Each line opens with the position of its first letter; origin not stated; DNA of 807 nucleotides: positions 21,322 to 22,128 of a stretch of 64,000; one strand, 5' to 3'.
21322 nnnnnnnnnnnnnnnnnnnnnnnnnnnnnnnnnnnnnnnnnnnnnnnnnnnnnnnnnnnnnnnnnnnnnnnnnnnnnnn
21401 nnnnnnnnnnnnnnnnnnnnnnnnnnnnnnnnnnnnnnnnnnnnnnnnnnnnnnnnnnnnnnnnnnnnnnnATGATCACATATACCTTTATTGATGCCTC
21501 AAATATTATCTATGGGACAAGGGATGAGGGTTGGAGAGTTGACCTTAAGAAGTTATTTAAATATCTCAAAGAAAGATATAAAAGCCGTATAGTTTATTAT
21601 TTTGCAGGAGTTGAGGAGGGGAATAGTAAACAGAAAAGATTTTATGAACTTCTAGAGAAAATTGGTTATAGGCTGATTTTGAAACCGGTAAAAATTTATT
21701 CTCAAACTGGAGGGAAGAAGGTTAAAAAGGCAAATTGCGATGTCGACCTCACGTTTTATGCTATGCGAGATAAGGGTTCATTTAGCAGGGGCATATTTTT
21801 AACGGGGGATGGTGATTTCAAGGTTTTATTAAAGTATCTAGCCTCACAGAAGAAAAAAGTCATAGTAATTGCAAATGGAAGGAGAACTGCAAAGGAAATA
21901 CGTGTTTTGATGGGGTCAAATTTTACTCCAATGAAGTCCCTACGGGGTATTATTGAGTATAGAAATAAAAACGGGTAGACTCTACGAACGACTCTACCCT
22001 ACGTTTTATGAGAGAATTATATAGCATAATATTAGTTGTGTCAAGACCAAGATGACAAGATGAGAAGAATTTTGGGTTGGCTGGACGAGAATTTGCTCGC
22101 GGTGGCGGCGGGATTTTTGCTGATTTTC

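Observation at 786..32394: Very large glycosylation supercluster with about 10 paralogous GT-C-type polytopic membrane proteins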

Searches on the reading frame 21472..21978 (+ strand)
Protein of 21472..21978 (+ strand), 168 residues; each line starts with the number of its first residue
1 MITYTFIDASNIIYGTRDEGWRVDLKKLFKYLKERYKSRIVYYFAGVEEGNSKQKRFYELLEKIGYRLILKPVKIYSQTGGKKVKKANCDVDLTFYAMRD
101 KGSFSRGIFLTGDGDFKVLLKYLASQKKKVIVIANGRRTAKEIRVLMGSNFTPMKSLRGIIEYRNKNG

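Call 6: search_protein_families(library=pfam, proteins=[window:21472-21978:+], max_evalue=0.01)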
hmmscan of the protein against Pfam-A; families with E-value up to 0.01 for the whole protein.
window:21472-21978:+ (168 aa): 1 family
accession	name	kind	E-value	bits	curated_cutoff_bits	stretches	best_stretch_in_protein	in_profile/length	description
PF01936.24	NYN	-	7.1e-18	66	24.2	1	5-143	4-134/145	NYN domain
